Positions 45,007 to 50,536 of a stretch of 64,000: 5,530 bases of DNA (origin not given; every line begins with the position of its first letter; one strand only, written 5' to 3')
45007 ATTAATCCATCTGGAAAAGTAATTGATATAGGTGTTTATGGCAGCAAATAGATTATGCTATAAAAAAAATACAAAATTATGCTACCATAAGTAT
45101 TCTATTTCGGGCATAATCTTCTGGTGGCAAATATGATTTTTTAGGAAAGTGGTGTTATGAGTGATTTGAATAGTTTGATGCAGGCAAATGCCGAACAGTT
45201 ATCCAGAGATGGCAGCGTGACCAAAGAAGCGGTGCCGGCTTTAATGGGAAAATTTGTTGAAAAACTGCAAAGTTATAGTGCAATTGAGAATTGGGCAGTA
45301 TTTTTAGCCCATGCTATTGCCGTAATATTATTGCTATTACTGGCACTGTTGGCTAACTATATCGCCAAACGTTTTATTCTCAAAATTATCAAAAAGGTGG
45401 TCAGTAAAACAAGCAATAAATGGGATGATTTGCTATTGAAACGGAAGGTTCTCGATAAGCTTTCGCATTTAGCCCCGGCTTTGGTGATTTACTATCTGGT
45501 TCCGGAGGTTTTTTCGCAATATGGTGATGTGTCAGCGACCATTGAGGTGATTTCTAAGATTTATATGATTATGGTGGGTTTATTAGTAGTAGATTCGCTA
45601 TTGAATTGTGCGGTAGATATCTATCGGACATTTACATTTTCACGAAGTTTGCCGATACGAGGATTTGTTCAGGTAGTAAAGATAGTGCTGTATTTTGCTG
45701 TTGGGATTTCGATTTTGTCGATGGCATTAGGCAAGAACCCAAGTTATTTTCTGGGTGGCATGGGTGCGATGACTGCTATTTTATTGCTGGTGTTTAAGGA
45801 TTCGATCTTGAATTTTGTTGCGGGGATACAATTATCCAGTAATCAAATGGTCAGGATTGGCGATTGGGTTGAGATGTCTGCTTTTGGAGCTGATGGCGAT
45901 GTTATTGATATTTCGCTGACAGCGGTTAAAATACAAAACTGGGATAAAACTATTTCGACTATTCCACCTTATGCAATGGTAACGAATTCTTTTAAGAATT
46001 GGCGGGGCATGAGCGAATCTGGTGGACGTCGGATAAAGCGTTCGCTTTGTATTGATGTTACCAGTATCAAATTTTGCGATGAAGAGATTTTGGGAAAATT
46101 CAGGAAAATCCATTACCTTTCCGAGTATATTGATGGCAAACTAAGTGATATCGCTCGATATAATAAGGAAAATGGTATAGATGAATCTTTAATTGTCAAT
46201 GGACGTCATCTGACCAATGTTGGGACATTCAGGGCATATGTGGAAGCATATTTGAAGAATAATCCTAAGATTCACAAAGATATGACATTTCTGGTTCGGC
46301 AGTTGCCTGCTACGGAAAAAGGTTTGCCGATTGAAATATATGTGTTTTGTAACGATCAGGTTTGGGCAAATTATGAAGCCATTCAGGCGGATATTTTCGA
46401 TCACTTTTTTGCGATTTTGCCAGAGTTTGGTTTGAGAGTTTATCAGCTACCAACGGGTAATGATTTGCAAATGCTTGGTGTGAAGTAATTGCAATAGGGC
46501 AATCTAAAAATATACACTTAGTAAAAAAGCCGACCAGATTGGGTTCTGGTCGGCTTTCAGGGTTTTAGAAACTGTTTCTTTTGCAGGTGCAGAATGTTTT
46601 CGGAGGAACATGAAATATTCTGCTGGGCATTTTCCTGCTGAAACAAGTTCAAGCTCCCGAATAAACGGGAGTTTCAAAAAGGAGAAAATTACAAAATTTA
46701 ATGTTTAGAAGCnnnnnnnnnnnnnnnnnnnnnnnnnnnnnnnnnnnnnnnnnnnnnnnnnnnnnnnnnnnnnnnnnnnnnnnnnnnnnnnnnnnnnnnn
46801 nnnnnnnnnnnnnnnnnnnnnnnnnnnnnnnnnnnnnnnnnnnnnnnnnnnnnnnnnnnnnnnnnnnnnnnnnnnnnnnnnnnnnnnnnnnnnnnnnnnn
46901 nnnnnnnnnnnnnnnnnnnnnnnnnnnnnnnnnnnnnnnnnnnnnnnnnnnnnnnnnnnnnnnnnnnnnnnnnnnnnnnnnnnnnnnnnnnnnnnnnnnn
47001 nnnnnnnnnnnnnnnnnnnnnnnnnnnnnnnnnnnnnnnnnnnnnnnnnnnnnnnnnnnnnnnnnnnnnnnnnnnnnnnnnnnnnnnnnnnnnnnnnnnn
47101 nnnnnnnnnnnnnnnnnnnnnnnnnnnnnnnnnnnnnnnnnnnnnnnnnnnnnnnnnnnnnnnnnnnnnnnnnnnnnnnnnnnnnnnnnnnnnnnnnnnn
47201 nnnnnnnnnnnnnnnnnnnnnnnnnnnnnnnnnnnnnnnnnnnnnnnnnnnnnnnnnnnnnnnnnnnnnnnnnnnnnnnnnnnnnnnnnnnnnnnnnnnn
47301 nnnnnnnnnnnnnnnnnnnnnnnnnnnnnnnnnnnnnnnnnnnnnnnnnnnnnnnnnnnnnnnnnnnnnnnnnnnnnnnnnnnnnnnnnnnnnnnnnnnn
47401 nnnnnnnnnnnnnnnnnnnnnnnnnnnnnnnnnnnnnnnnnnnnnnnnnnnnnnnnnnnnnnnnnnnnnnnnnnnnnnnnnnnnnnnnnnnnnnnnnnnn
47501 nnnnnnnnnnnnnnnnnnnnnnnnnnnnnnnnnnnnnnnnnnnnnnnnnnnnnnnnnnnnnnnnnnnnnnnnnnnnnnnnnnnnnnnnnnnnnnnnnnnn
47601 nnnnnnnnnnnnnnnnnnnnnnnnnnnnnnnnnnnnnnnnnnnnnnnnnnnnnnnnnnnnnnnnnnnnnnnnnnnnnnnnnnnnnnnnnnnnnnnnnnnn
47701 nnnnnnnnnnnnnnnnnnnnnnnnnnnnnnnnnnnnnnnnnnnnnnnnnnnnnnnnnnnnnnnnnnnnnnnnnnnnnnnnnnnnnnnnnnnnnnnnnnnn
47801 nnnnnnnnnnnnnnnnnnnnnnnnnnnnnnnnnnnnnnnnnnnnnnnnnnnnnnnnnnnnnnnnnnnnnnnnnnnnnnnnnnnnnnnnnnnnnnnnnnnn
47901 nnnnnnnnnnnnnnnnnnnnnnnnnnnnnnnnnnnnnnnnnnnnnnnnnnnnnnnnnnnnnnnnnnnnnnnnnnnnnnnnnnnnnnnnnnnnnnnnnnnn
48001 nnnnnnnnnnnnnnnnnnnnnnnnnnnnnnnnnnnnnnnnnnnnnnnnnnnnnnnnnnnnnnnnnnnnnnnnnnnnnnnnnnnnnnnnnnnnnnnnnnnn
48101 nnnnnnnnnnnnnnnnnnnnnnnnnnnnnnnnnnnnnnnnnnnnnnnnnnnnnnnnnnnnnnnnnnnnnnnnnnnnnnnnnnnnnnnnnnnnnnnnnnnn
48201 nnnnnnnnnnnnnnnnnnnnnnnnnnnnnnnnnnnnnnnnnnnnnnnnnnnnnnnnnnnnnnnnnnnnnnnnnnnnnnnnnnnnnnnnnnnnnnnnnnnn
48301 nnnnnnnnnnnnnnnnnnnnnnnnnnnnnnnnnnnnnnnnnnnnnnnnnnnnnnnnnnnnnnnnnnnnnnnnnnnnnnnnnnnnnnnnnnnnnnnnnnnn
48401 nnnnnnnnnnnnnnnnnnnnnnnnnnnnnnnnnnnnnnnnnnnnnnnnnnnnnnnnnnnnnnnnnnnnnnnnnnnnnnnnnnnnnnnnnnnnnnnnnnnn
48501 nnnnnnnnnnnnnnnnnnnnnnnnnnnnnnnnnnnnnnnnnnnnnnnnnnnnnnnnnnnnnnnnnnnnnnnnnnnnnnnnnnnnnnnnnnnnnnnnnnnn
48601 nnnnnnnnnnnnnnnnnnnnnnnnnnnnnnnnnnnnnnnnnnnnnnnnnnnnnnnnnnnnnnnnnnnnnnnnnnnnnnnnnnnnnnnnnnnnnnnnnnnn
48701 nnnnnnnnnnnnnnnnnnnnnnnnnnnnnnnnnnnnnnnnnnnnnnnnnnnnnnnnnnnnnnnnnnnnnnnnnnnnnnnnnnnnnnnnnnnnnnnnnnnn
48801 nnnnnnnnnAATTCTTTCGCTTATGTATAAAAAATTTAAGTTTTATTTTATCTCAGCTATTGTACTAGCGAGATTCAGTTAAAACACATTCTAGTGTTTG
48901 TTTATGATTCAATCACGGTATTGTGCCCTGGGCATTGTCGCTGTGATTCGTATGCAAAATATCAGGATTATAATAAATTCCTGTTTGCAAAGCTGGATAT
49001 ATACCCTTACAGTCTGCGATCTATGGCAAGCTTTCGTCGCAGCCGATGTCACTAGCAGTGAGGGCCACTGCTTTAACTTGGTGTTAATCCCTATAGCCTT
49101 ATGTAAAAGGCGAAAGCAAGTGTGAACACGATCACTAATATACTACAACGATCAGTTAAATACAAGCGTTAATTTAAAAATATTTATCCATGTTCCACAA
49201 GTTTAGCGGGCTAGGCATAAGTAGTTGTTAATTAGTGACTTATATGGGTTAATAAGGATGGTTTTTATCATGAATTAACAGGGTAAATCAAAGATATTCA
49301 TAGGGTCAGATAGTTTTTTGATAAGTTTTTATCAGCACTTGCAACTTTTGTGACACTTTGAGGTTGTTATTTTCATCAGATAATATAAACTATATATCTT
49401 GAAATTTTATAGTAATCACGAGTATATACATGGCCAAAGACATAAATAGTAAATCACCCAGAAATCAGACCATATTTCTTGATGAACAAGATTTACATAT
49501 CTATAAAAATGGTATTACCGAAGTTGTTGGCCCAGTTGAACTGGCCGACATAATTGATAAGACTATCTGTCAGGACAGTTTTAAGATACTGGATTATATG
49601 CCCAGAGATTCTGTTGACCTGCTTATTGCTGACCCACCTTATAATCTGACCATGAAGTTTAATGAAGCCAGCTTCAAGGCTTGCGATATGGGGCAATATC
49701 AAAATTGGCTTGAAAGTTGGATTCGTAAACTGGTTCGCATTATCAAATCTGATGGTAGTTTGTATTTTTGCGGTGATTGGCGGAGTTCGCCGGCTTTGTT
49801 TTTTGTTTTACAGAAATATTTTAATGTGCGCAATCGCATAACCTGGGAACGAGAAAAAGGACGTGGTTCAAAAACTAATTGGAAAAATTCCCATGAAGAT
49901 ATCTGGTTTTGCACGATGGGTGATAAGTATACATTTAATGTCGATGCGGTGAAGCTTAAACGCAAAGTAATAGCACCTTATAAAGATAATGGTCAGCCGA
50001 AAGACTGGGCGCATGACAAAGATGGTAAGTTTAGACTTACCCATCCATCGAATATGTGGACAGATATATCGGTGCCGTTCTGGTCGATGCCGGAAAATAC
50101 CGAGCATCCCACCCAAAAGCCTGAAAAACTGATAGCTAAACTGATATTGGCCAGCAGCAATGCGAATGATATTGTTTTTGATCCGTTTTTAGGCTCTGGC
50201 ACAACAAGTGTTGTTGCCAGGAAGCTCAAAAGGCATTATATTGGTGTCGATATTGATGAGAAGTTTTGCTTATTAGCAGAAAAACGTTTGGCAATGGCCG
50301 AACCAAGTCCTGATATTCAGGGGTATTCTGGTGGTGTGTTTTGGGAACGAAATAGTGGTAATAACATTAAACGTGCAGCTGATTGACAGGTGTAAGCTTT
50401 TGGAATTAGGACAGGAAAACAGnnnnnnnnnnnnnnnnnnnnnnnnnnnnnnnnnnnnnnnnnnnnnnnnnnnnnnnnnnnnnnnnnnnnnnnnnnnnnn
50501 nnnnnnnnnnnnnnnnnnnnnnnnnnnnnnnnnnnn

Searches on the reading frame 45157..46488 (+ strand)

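Call 40: search_protein_families(library=pfam, proteins=[window:45157-46488:+], max_evalue=0.001)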
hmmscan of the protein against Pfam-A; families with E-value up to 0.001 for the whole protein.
window:45157-46488:+ (443 aa): 2 families
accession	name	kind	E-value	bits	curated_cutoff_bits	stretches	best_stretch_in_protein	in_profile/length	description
PF00924.24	MS_channel_2nd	-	8.4e-18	64.7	20.2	1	215-283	1-67/68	Mechanosensitive ion channel, beta-domain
PF21082.3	MS_channel_3rd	-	0.00014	22.7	21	0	366-426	27-86/88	Mechanosensitive ion channel MscS, C-terminal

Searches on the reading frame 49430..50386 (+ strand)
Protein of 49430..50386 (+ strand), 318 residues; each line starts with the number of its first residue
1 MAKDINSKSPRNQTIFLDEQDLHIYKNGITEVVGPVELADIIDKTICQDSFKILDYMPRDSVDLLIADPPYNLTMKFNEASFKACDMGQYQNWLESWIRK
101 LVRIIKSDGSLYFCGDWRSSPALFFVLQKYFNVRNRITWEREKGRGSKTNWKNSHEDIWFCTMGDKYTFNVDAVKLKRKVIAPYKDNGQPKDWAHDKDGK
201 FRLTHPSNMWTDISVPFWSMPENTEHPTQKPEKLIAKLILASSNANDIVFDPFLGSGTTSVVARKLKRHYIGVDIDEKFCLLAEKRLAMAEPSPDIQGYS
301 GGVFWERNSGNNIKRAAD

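Call 3: search_protein_families(library=pfam, proteins=[window:49430-50386:+], max_evalue=0.01)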
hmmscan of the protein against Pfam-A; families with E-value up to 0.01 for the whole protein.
window:49430-50386:+ (318 aa): 3 families
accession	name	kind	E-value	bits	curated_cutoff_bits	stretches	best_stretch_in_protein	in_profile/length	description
PF01555.25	N6_N4_Mtase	-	1.8e-47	162.5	26.7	1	62-285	1-221/221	DNA methylase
PF02086.21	MethyltransfD12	-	0.00023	21.4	22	0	244-284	19-59/253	D12 class N6 adenine-specific DNA methyltransferase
PF01170.24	UPF0020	-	0.0041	17.3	22.3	0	239-272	22-55/197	RMKL-like, methyltransferase domain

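Call 4: search_protein_families(library=ncbifam, proteins=[window:49430-50386:+], max_evalue=0.01)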
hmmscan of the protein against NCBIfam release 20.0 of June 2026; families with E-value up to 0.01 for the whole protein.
window:49430-50386:+ (318 aa): 5 families
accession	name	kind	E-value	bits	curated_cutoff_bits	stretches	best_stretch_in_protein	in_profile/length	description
NF008572.0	PRK11524.1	equivalog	5e-45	153.9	292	1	44-290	16-259/294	adenine-specific DNA-methyltransferase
NF050803.1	DnaMtaseCcrMCaul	equivalog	8.3e-35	120.3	830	2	223-294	183-254/350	adenine-specific DNA-methyltransferase CcrM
NF010253.0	PRK13699.1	subfamily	7.2e-21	74.9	244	2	204-290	124-208/226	DNA methyltransferase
NF040721.1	Trm14_Arch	equivalog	0.0012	18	280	0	27-76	258-304/370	tRNA (guanine(6)-N2)-methyltransferase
TIGR01177.1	TIGR01177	hypoth_equivalog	0.0013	18.1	316.55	0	240-279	177-216/330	TIGR01177 family methyltransferase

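Call 34: search_solved_structures(query=window:49430-50386:+, max_evalue=0.00001)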
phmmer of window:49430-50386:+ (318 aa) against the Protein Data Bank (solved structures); distinct sequences matched with E-value up to 0.00001: 12.
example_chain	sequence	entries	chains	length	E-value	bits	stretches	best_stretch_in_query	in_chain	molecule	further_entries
8urk_A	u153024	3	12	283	4.9e-33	117.7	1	55-292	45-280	Methyltransferase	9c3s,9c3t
9c3u_A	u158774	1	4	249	1.4e-32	116.3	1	55-287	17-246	Methyltransferase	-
1g60_A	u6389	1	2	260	3.2e-27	98.6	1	47-280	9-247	Adenine-specific Methyltransferase MboIIA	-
6pbd_A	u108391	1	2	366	5e-24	88.1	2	225-292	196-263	Modification methylase CcrMI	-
5hek_A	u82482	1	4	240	2.7e-22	82.4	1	191-288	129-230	Adenine specific DNA methyltransferase (DpnA)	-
5hfj_A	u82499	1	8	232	3e-22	82.3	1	191-288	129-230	Adenine specific DNA methyltransferase (DpnA)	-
1eg2_A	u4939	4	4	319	1.5e-19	73.4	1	49-288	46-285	MODIFICATION METHYLASE RSRI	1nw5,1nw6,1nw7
1nw8_A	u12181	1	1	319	2.8e-19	72.5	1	49-288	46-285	MODIFICATION METHYLASE RSRI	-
8s9n_A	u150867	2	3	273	8.8e-15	57.8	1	217-291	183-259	DNA cytosine-N4 methyltransferase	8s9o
8s9m_A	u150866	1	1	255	1.6e-14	56.9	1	217-291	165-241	DNA cytosine-N4 methyltransferase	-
2zie_A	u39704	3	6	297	1.4e-10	43.9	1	222-301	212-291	Putative modification methylase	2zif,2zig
1boo_A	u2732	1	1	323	1.8e-07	33.7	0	48-112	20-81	PROTEIN (N-4 CYTOSINE-SPECIFIC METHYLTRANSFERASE PVU II)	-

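Call 53: search_dna_similar(query=window:49430-50386:+, collection=phages, mode=protein, max_rows=8)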
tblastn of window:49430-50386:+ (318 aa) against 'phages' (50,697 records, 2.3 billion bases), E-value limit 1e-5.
Records with a match: 1396; places in all: 1520; records where one place covers at least 80% of the query: 74.
Best place of each record, by identity: <60% 1396.
By first word of the organism name: Mycobacterium 178; Streptococcus 116; Escherichia 90; Gordonia 77; Staphylococcus 71; Synechococcus 67; Campylobacter 59; Vibrio 51; Flavobacterium 43; Lactococcus 41; and 116 more.
By host as written in the record: - 177; Mycobacterium smegmatis mc2 155 100; Gordonia terrae 3612 62; Escherichia coli 40; Lactococcus lactis 31; Mycobacterium smegmatis mc#155 29; Flavobacterium sp. LMO9 24; Staphylococcus aureus 24; and 455 more.
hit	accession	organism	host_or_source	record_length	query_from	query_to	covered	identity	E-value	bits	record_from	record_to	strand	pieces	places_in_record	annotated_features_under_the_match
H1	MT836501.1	Bacteriophage sp.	human fecal samples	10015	7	309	95%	54.5%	6e-106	344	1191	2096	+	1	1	record has no annotation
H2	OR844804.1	Escherichia phage ECO111 5-P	Escherichia coli O111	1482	28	279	79%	33.0%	4e-31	127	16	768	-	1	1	record has no annotation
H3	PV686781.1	Alicyclobacillus phage MMB025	Alicyclobacillus acidoterrestris MMB007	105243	28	293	84%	30.4%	2e-21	100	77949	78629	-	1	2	DNA methyltransferase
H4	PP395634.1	Microcystis phage Mel-JY01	Microcystis elabens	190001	44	291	78%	31.5%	2e-30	126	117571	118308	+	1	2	hypothetical protein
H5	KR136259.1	Polaribacter phage P12002L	seawater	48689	26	294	85%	29.0%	2e-15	139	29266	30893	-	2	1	DNA methyltransferase (x2)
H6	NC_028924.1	Polaribacter phage P12002L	seawater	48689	26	294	85%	29.0%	2e-15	139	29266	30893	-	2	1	methyltransferase | DNA methyltransferase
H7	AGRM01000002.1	Salmonella enterica subsp. houtenae str. ATCC BAA-1581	Homo sapiens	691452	35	290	81%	30.4%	1e-30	127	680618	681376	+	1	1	DNA (cytosine-5-)-methyltransferase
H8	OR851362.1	Salmonella phage S.Kent 1-2-1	Salmonella enterica subsp. enterica ...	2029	35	290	81%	30.4%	5e-30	125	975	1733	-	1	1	record has no annotation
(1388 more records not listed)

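Call 54: find_related_loci(query=window:49430-50386:+, collection=viral_contigs, flank=4000)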
Query window:49430-50386:+ (318 aa) in viral_contigs; peptide patterns used: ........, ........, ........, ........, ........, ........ (x = any residue, [..] = any of these).
31 stretches matched a pattern; 26 encode a relative of the query (tblastn E <= 1e-3); 26 distinct loci.
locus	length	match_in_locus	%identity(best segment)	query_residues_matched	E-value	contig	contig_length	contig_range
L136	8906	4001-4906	58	8-311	6e-122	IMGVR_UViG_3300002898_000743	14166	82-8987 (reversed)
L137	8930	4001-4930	56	8-316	7e-117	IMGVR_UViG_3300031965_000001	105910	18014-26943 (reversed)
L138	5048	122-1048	54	2-309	1e-115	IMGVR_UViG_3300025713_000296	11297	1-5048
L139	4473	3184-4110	54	8-317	6e-116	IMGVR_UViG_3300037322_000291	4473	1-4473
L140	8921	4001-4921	56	4-309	1e-114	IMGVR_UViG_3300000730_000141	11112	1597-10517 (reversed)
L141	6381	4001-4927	54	7-314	2e-113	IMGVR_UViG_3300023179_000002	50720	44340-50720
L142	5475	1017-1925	54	8-309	1e-112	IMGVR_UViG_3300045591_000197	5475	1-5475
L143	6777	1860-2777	53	5-309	9e-113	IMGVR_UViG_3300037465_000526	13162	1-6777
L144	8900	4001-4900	55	8-306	3e-112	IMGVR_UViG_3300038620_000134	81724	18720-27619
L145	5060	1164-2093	54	7-317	5e-112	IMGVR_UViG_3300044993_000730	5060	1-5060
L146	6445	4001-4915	54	9-313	2e-110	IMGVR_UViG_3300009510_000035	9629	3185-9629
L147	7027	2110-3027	54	5-309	3e-110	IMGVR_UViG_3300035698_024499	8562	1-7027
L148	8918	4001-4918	54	7-313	5e-109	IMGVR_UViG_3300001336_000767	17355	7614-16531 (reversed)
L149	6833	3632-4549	54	7-313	1e-108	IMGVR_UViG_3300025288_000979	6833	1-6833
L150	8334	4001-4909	53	7-309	5e-108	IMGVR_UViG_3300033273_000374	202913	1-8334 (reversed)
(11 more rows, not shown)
